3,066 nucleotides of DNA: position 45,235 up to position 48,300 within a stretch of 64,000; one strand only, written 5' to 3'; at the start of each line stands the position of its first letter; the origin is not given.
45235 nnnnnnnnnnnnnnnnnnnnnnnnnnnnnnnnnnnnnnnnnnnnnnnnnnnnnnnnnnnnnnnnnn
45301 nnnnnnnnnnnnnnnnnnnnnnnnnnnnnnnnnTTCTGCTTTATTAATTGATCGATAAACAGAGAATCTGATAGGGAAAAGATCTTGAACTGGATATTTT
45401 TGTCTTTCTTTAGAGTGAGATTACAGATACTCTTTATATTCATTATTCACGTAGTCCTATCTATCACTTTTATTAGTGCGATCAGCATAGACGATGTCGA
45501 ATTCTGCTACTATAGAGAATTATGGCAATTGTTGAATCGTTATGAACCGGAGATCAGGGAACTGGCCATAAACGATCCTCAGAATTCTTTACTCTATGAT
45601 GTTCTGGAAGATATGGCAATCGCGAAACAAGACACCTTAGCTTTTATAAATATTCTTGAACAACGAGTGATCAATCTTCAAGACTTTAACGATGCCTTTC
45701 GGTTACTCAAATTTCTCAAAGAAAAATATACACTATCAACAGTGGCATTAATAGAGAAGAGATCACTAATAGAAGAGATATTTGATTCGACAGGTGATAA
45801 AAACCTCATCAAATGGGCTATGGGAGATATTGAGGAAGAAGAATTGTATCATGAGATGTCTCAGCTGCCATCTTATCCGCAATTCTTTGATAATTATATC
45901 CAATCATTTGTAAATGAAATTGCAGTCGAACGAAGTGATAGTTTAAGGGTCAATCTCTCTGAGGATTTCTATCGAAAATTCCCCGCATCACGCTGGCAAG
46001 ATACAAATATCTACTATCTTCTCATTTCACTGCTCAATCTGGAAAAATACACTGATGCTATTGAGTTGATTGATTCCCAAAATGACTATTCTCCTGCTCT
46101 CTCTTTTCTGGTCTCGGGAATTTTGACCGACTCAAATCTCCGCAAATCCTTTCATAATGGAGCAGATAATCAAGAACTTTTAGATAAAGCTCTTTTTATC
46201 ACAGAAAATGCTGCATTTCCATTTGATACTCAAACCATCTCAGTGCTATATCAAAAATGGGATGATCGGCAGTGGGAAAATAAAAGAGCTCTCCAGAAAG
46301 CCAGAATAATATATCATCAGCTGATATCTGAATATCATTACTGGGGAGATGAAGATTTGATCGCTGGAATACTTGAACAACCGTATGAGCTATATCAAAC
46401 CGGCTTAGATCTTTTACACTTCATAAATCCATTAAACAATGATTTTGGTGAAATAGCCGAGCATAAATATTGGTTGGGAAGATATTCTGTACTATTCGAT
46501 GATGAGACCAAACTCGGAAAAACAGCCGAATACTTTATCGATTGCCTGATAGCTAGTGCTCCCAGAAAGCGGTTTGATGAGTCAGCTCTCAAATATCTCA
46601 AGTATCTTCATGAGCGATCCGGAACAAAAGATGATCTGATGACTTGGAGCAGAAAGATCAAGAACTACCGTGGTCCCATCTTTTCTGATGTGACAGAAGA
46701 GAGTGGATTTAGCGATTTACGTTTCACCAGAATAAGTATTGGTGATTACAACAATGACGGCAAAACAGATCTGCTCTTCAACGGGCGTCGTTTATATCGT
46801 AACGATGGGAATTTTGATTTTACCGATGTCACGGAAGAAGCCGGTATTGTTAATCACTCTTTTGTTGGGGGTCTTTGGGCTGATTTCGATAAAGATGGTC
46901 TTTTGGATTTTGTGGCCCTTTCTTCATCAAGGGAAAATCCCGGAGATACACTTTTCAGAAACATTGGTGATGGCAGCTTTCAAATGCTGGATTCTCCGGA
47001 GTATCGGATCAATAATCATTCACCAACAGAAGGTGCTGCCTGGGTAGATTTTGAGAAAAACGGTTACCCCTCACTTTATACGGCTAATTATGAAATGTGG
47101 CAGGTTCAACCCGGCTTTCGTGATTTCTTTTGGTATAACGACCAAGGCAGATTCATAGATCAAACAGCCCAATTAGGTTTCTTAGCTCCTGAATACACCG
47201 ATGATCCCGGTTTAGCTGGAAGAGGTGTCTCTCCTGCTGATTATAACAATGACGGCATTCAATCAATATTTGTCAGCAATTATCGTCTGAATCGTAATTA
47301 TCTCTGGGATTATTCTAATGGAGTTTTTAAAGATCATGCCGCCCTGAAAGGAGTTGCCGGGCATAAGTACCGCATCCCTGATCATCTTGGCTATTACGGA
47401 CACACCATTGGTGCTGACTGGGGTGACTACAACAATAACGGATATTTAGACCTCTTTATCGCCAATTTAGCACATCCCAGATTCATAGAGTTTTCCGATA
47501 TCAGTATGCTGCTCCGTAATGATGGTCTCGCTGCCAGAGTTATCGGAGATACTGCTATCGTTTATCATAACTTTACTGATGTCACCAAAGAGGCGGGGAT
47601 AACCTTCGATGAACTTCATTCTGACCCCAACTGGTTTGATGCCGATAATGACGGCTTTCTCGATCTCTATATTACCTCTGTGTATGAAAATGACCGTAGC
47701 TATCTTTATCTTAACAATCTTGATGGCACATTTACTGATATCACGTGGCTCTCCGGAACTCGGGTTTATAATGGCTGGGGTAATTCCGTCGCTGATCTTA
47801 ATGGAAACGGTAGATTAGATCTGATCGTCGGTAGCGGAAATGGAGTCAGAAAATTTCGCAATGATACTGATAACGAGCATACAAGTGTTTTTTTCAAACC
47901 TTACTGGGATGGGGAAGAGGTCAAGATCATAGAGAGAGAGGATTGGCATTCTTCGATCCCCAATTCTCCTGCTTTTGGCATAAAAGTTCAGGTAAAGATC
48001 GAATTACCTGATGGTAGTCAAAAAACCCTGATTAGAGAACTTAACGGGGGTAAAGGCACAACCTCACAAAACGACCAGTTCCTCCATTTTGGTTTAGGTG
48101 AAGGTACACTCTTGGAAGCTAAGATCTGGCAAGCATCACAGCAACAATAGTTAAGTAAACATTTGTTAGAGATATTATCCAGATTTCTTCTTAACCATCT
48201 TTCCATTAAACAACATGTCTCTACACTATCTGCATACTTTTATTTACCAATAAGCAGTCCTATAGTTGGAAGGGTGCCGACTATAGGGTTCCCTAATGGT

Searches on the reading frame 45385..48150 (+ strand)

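Call 50: search_protein_families(library=pfam, proteins=[window:45385-48150:+], max_evalue=0.00001)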
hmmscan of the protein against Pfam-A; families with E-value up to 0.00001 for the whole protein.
window:45385-48150:+ (921 aa): 3 families
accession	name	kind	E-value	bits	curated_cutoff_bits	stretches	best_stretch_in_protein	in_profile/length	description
PF13517.12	FG-GAP_3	-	7.3e-31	107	26.9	4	752-815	1-61/61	FG-GAP-like repeat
PF01839.29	FG-GAP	-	1.2e-14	54.2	22.1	0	796-821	1-26/37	FG-GAP repeat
PF07593.17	UnbV_ASPIC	-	7.1e-06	26.3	23.4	0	867-908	5-41/68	ASPIC and UnbV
